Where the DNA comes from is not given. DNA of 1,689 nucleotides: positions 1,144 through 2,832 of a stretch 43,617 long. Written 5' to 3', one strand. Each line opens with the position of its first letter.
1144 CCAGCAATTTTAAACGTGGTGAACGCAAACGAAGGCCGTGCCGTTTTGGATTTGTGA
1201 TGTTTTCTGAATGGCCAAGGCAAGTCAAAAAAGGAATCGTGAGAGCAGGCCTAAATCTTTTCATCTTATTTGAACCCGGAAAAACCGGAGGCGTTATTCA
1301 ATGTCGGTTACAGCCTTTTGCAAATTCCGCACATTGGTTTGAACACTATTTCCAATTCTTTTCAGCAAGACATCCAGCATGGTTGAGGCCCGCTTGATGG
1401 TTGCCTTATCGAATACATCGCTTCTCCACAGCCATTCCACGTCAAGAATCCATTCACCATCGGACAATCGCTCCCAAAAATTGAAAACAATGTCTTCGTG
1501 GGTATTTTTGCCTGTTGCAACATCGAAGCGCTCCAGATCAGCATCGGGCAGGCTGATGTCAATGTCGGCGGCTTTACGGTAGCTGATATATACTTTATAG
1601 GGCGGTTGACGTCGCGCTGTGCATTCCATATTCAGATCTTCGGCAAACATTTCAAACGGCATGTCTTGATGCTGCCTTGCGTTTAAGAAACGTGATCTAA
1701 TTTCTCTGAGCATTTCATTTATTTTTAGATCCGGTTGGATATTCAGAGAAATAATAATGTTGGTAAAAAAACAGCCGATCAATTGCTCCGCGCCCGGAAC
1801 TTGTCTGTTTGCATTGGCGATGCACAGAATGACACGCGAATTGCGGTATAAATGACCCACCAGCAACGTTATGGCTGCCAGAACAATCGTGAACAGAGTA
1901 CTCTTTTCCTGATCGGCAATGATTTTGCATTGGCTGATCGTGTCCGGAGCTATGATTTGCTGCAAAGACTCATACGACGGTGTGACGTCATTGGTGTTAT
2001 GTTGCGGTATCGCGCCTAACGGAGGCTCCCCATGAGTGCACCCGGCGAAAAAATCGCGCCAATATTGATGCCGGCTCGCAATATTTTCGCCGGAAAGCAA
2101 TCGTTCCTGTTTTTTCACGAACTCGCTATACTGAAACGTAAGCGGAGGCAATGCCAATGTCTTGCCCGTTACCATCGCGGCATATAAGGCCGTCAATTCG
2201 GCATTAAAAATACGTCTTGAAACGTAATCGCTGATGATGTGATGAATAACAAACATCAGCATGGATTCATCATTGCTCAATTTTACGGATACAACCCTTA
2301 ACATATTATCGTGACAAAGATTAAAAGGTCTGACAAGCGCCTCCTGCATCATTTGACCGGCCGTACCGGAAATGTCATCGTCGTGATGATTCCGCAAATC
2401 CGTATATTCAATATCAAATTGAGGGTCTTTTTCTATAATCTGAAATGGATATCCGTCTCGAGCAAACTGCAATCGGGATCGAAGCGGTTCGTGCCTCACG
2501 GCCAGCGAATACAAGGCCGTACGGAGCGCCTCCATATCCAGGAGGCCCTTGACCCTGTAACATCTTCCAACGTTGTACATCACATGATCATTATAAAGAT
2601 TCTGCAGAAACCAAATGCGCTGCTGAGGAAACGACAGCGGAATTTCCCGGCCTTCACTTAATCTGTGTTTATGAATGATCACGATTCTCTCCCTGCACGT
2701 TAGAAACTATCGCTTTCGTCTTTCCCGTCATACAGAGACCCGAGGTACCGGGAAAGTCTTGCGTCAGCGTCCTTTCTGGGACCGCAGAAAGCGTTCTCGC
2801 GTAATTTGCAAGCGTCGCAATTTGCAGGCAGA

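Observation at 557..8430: Orphan radical SAM/SPASM enzyme paired with a stand-alone condensation-domain protein, next to a tripartite-type ABC exporter and a MarR regulator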

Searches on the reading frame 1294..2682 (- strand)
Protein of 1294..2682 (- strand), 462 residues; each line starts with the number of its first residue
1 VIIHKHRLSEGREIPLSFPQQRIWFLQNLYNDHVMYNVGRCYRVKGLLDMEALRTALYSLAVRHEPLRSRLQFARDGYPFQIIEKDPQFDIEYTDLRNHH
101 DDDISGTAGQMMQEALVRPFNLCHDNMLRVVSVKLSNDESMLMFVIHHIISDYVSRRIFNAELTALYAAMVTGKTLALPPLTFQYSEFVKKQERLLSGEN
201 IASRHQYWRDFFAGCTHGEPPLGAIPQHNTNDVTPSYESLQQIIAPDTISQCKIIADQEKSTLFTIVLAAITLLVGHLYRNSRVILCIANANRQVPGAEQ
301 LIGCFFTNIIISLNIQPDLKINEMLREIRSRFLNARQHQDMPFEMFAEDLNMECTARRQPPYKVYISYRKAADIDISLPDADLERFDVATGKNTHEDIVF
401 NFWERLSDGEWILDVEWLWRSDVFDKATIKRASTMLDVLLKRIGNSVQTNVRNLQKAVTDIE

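Call 3: search_protein_families(library=pfam, proteins=[window:1294-2682:-], max_evalue=0.01)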
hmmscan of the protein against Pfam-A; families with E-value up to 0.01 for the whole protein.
window:1294-2682:- (462 aa): 1 family
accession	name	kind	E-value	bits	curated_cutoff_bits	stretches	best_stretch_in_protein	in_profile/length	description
PF00668.25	Condensation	-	4.6e-65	220.5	30.6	1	12-454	3-444/456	Condensation domain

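Call 4: search_protein_families(library=ncbifam, proteins=[window:1294-2682:-], max_evalue=0.01)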
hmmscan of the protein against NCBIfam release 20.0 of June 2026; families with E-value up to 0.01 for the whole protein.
window:1294-2682:- (462 aa): 5 families
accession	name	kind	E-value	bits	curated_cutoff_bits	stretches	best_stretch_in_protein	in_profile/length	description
NF004282.0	PRK05691.1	subfamily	6.6e-58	195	4090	1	7-455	669-1108/4334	non-ribosomal peptide synthase/polyketide synthase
NF047350.1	aureusi_NRPS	equivalog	1.8e-31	108.1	2500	1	12-460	993-1414/2373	aureusimine non-ribosomal peptide synthetase AusA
NF038078.1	NRPS_MxcG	equivalog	3.6e-21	74.2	2300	1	13-358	4-338/1442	myxochelin non-ribosomal peptide synthetase MxcG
NF007605.2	PRK10252.1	equivalog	2.2e-08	32.1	2400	1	13-448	3-424/1292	enterobactin non-ribosomal peptide synthetase EntF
NF006787.0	PRK09294.1-1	subfamily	3.2e-07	29.6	396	1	38-272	24-236/420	acyltransferase PapA5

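Call 8: find_homologous_proteins(query=window:1294-2682:-)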
Query window:1294-2682:- (462 aa): 65 proteins with E <= 0.001 among 8000 candidates.
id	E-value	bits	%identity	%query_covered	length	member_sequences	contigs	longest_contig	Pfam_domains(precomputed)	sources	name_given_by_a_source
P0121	0.0e+0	1061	100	100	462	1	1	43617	PF00668.26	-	-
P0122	2.2e-262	889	83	100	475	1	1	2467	PF00668.26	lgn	-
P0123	1.7e-231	787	76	100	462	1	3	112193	PF00668.26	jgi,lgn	jgi:hypothetical protein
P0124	1.3e-212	725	67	100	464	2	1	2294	PF00668.26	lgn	-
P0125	1.8e-203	695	65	100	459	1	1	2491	PF00668.26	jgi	jgi:hypothetical protein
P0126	2.9e-198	678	62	100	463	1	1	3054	PF00668.26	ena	-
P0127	1.0e-193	662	62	100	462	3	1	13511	PF00668.26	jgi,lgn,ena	-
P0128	3.6e-173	595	75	76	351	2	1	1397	PF00668.26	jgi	jgi:hypothetical protein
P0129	1.0e-169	583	53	100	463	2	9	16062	PF00668.26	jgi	jgi:polyketide synthase PksJ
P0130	1.9e-163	563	54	99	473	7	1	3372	PF00668.26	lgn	-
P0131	6.8e-157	541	53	100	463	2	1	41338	PF00668.26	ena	-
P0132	9.1e-153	528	51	100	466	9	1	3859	PF00668.26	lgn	-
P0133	2.0e-152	526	51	100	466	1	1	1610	PF00668.26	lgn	-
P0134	6.4e-146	505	53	91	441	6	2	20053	PF00668.26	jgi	-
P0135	3.6e-144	499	51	95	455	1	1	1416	PF00668.26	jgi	jgi:hypothetical protein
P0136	1.4e-142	494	47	99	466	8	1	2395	PF00668.26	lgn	-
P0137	9.5e-140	485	49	95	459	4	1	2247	PF00668.26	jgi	-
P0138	2.2e-136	474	48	100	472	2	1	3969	PF00668.26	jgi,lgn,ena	-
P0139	2.5e-135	470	46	99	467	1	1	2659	PF00668.26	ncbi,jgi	jgi:hypothetical protein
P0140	4.2e-134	466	78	57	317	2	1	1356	PF00668.26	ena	-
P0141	4.9e-133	463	45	98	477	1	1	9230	PF00668.26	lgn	-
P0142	1.4e-128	448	46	99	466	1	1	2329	PF00668.26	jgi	-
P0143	5.0e-124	433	45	98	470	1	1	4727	PF00668.26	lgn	-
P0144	6.9e-117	409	44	99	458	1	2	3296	PF00668.26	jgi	jgi:hypothetical protein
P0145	8.4e-116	406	46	97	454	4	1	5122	PF00668.26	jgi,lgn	-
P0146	2.0e-115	404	45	96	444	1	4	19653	PF00668.26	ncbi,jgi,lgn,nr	ncbi:MAG: hypothetical protein FJ395_20405 [Verrucomicrobia bacterium]|nr:hypothetical protein [Verr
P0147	9.2e-96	340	40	96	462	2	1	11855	PF00668.26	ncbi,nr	ncbi:MAG: hypothetical protein JXP73_13965 [Deltaproteobacteria bacterium]|nr:hypothetical protein [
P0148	1.8e-47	181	31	94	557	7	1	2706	PF00668.26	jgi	-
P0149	1.7e-45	174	28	94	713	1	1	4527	PF00668.26,PF00501.35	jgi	jgi:hypothetical protein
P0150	1.0e-44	171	31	94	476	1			PF00668.26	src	-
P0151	1.7e-44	171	29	97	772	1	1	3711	PF00668.26,PF18563.7,PF00501.35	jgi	-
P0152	1.0e-42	165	28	95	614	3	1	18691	PF00668.26,PF00550.32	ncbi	ncbi:MAG TPA: condensation domain-containing protein, partial [Pyrinomonadaceae bacterium]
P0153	2.0e-42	164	30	80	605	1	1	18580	PF00668.26,PF00550.32,PF13193.13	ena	-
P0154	8.3e-42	162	28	94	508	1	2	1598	PF00668.26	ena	-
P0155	2.1e-41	161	29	96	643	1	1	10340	PF00668.26,PF18563.7,PF00501.35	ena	-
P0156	1.1e-40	158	27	90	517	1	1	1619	PF00668.26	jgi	jgi:fengycin family lipopeptide synthetase B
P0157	2.1e-40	157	29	96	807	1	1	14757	PF00668.26,PF18563.7,PF00501.35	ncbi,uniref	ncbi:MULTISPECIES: condensation domain-containing protein, partial [Aerosakkonema]|uniref:non-riboso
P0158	4.2e-40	156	28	93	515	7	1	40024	PF00668.26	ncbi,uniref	ncbi:condensation domain-containing protein, partial [Nostoc sp. 'Peltigera malacea cyanobiont' DB39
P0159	5.1e-40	156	27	94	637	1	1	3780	PF00668.26,PF00550.32,PF00501.35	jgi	jgi:aryl carrier-like protein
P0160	5.2e-40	156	30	93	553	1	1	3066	PF00668.26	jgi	jgi:hypothetical protein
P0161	5.6e-40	156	29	94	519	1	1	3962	PF00668.26,PF18563.7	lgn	-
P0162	1.8e-39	154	28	87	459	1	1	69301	PF00668.26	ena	-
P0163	3.3e-39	153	29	81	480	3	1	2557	PF00668.26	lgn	-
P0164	1.3e-36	145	26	98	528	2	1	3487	PF00668.26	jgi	-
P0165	1.1e-35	142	25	93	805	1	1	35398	PF00668.26,PF18563.7,PF00501.35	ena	-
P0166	1.4e-35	141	29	76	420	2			PF00668.26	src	-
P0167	2.6e-35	140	28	93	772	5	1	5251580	PF00668.26,PF00550.32,PF13193.13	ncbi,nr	ncbi:condensation domain-containing protein [Chromobacterium haemolyticum]|nr:condensation domain-co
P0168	4.3e-34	136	29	76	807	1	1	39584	PF00668.26,PF00550.32,PF00501.35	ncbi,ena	-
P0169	1.5e-30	125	31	71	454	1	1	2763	PF00668.26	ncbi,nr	ncbi:MAG TPA: condensation domain-containing protein, partial [Rugosimonospora sp.]|nr:condensation 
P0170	1.9e-27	115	29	75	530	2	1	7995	PF00668.26,PF00550.32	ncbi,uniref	ncbi:condensation domain-containing protein, partial [Paenibacillus xylaniclasticus]|uniref:condensa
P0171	3.2e-26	110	29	73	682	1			PF00668.26,PF00550.32,PF13193.13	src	-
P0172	1.3e-25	108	31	60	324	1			PF00668.26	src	-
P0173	2.7e-25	107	26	95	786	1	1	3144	PF00668.26,PF00501.35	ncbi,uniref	ncbi:condensation domain-containing protein, partial [Actinosynnema sp. NPDC023658]|uniref:non-ribos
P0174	3.3e-24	104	24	97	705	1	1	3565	PF00668.26,PF00501.35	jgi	-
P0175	9.3e-24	102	27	76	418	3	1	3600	PF00668.26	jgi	jgi:hypothetical protein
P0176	1.0e-21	96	26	81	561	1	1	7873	PF00668.26,PF00550.32,PF03007.22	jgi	jgi:hypothetical protein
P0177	7.5e-21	93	25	71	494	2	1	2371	PF00668.26,PF00550.32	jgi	jgi:acyl carrier protein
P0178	1.9e-20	91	24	81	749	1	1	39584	PF00668.26,PF00501.35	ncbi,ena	-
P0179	2.1e-19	88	24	95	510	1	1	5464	PF00668.26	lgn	-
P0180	3.7e-19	87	28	61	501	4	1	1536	PF00668.26,PF00202.28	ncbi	ncbi:MAG: aminotransferase class III-fold pyridoxal phosphate-dependent enzyme, partial [Nostoc sp.]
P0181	1.6e-18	85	24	75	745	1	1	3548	PF00668.26,PF00550.32,PF00501.35,PF13193.13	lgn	-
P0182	2.1e-18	85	26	93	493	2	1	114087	PF00668.26,PF18563.7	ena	-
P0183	2.3e-18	85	28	68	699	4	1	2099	PF00668.26,PF00501.35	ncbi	ncbi:MAG TPA: condensation domain-containing protein, partial [Candidatus Elarobacter sp.]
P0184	3.5e-18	84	35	36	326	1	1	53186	PF00668.26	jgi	jgi:hypothetical protein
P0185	9.3e-8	50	19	95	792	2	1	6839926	PF00668.26,PF00550.32,PF00975.27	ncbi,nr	ncbi:condensation protein [Micromonospora craniellae]|nr:condensation protein [Micromonospora cranie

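Call 14: find_encoding_contigs(protein=P0123, flank=10000, max_places=3)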
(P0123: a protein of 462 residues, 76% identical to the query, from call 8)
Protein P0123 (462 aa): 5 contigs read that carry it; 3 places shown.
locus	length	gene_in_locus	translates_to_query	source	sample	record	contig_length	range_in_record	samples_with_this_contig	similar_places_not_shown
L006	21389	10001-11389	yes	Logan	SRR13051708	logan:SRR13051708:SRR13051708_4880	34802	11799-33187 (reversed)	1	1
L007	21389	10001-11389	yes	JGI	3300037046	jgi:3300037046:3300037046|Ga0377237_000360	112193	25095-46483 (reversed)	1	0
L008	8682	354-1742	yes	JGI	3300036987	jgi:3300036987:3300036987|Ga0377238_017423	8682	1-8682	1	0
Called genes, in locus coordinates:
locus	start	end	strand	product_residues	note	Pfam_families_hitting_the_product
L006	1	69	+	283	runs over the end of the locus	PF02405:MlaE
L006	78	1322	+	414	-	PF00005:ABC_tran, PF13304:AAA_21 (faint)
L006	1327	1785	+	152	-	PF02470:MlaD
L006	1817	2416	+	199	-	PF05494:MlaC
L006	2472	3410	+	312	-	PF04333:MlaA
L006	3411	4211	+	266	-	-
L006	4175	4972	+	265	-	PF00005:ABC_tran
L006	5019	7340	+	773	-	PF12704:MacB_PCD (weak), PF02687:FtsX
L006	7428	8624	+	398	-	PF00364:Biotin_lipoyl (faint), PF25967:RND-MFP_C (weak), PF25975:CzcB_C (weak), PF25989:YknX_C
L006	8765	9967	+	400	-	PF04055:Radical_SAM (weak), PF13186:SPASM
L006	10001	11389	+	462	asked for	PF00668:Condensation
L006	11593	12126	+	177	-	-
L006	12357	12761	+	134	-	PF12802:MarR_2, PF13463:HTH_27 (faint)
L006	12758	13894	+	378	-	PF03599:CdhD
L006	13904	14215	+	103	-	PF14697:Fer4_21 (faint), PF25160:LdpA_Fe-S-bd (faint), PF13187:Fer4_9, PF00037:Fer4, PF12797:Fer4_2 (weak), PF13237:Fer4_10, PF12837:Fer4_6, PF12838:Fer4_7, +2 more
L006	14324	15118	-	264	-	PF00290:Trp_syntA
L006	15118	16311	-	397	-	PF00291:PALP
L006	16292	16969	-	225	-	PF00697:PRAI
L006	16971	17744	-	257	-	PF00218:IGPS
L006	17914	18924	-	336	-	PF02885:Glycos_trans_3N, PF00591:Glycos_transf_3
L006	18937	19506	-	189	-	PF00117:GATase, PF07722:Peptidase_C26 (weak)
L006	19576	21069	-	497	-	PF04715:, PF00425:Chorismate_bind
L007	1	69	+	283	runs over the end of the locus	PF02405:MlaE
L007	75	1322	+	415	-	PF00005:ABC_tran, PF13304:AAA_21 (faint)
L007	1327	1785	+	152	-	PF02470:MlaD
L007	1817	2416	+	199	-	PF05494:MlaC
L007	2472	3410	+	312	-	PF04333:MlaA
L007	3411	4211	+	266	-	-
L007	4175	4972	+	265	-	PF00005:ABC_tran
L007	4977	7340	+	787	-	PF12704:MacB_PCD (weak), PF02687:FtsX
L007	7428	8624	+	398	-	PF00364:Biotin_lipoyl (faint), PF25967:RND-MFP_C (weak), PF25975:CzcB_C (weak), PF25989:YknX_C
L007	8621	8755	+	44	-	-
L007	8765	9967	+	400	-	PF04055:Radical_SAM (weak), PF13186:SPASM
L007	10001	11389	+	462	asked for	PF00668:Condensation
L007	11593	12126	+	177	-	-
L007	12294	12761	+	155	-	PF12802:MarR_2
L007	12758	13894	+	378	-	PF03599:CdhD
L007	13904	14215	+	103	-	PF14697:Fer4_21 (faint), PF25160:LdpA_Fe-S-bd (faint), PF13187:Fer4_9, PF00037:Fer4, PF12797:Fer4_2 (weak), PF13237:Fer4_10, PF12837:Fer4_6, PF12838:Fer4_7, +2 more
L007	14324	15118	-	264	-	PF00290:Trp_syntA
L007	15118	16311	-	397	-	PF00291:PALP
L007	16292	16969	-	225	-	PF00697:PRAI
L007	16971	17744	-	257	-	PF00218:IGPS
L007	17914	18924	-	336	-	PF02885:Glycos_trans_3N, PF00591:Glycos_transf_3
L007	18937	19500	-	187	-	PF00117:GATase, PF07722:Peptidase_C26 (weak)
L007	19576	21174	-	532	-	PF04715:, PF00425:Chorismate_bind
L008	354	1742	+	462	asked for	PF00668:Condensation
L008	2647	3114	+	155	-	PF12802:MarR_2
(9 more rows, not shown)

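Call 24: search_solved_structures(query=window:1294-2682:-, max_evalue=0.001)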
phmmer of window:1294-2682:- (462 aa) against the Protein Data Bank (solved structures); distinct sequences matched with E-value up to 0.001: 57.
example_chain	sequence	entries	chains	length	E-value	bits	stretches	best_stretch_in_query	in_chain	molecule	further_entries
6p1j_A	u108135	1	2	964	9.7e-41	143.4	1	14-442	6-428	Txo2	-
6oyf_A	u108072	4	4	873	2.4e-40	142.1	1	14-436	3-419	Txo1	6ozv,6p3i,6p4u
2jgp_A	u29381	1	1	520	1.2e-31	113.5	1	14-434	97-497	TYROCIDINE SYNTHETASE 3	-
8z0q_C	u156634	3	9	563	1.5e-29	106.5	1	10-369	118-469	Special condensation domain in NRPS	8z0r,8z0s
5u89_A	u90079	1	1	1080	3e-29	105.6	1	12-443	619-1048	Amino acid adenylation domain protein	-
8fx6_A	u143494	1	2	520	1.7e-27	99.7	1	16-429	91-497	PCP-C didomain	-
7kvw_A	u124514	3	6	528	1.8e-27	99.7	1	16-430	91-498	PCP-C didomain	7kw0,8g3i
8fx7_A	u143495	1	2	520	1.5e-26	96.6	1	16-429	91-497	PCP-C didomain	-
7kw2_A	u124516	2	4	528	1.6e-26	96.6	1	16-430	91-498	PCP-C didomain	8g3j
6m7l_B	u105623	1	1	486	8.4e-26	94.2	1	13-446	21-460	Putative non-ribosomal peptide synthetase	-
9x29_A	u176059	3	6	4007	3e-25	92.4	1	13-413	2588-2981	PKS-NRPS hybrid synthetase psoA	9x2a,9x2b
9x2c_A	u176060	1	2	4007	3e-25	92.3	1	13-413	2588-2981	PKS-NRPS hybrid synthetase psoA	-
9rde_A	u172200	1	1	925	1.6e-24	90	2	35-343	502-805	Bacitracin synthase 3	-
6mfw_A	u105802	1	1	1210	2.2e-23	86.2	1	7-390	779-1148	Linear gramicidin synthase subunit A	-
6mfy_A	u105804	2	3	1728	3.8e-23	85.4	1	7-390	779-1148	Linear gramicidin synthase subunit A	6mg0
1l5a_A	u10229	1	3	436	0.00033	23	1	23-211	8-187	amide synthase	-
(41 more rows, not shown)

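Call 35: find_related_loci(query=A3, collection=metagenome_contigs, flank=10000)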
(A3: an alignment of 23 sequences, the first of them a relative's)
Query A3 (462 aa) in metagenome_contigs; peptide patterns used: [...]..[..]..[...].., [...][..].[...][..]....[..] (x = any residue, [..] = any of these).
284 stretches matched a pattern; 13 encode a relative of the query (tblastn E <= 1e-3); 13 distinct loci.
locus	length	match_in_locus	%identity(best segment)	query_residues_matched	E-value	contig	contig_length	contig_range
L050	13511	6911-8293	62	1-461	0e+0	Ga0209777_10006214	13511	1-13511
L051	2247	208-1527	49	14-451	3e-156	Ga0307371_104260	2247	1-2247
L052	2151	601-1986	48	1-460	1e-154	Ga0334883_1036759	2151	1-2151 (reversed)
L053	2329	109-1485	46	3-460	6e-140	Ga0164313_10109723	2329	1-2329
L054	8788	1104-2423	46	3-450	3e-126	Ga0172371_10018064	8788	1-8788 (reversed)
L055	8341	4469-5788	46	3-450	4e-126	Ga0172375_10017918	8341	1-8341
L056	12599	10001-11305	45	3-447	4e-124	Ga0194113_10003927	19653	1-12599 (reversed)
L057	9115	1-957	46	131-447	2e-92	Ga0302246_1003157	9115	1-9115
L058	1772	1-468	56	308-462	9e-60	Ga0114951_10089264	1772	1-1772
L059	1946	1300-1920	47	3-213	3e-57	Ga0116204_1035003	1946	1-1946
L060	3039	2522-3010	52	14-180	2e-52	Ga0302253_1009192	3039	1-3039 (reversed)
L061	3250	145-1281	30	15-389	6e-42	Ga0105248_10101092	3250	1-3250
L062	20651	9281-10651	47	1-456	9e-149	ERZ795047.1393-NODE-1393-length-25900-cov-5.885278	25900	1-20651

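Call 50: search_protein_families(library=ncbifam, proteins=[L050:8322-9182:-], max_evalue=0.001)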
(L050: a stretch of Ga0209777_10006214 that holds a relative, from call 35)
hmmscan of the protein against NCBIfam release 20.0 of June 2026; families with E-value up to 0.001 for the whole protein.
L050:8322-9182:- (286 aa): 0 families

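Call 62: find_encoding_contigs(protein=P0134, flank=10000, max_places=2)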
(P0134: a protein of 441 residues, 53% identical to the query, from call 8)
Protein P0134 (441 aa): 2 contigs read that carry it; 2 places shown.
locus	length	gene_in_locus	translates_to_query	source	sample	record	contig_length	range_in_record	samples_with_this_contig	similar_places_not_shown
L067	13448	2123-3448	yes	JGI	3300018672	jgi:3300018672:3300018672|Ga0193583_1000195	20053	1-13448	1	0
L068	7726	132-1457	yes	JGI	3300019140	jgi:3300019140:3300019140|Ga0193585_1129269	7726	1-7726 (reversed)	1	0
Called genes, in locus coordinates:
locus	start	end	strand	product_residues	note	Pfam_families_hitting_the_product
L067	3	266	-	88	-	?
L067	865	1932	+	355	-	PF04055:Radical_SAM (weak), PF13186:SPASM (weak)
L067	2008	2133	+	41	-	-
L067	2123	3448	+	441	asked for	PF00668:Condensation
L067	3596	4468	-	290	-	-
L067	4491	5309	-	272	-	PF13469:Sulfotransfer_3 (weak)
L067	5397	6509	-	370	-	PF00534:Glycos_transf_1 (weak), PF13692:Glyco_trans_1_4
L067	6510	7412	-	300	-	PF00535:Glycos_transf_2, PF10111:Glyco_tranf_2_2 (weak), PF13641:Glyco_tranf_2_3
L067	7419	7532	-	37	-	-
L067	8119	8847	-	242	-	PF00685:Sulfotransfer_1, PF13469:Sulfotransfer_3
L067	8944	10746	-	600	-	PF00664:ABC_membrane, PF00005:ABC_tran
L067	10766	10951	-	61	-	-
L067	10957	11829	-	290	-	PF00106:adh_short (weak), PF01073:3Beta_HSD, PF01370:Epimerase, PF02719:Polysacc_synt_2, PF04321:RmlD_sub_bind, PF16363:GDP_Man_Dehyd, PF07993:NAD_binding_4 (faint), PF13460:NAD_binding_10 (weak)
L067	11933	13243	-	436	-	PF13671:AAA_33 (faint), PF22594:GTP-eEF1A_C, PF01583:APS_kinase, PF13238:AAA_18 (weak)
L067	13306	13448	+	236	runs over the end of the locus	-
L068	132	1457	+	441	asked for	PF00668:Condensation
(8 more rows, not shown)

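Call 63: find_encoding_contigs(protein=P0129, flank=10000, max_places=2)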
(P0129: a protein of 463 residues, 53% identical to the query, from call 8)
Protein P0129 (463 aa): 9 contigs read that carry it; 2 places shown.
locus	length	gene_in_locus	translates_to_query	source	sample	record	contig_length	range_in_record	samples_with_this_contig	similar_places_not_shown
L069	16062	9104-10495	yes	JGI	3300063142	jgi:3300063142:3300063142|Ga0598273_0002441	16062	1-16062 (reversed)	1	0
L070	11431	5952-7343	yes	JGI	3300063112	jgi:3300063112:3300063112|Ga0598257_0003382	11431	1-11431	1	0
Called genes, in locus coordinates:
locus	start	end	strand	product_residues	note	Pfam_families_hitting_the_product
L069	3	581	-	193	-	?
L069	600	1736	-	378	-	PF12804:NTP_transf_3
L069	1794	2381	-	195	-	PF00578:AhpC-TSA, PF08534:Redoxin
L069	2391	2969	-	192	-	PF08534:Redoxin, PF00578:AhpC-TSA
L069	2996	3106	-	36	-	-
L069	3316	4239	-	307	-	PF14305:ATPgrasp_TupA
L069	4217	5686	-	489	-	PF04055:Radical_SAM, PF13353:Fer4_12 (weak)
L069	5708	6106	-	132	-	PF05402:PqqD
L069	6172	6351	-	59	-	-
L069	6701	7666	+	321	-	PF00535:Glycos_transf_2, PF10111:Glyco_tranf_2_2, PF13641:Glyco_tranf_2_3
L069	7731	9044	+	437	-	PF04055:Radical_SAM, PF13186:SPASM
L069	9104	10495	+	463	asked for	PF00668:Condensation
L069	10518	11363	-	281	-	-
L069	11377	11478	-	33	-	-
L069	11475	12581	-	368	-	PF14397:ATPgrasp_ST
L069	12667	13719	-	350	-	PF01042:Ribonuc_L-PSP (weak)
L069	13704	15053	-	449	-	-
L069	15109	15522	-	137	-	PF00856:SET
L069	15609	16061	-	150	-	?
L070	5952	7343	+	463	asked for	PF00668:Condensation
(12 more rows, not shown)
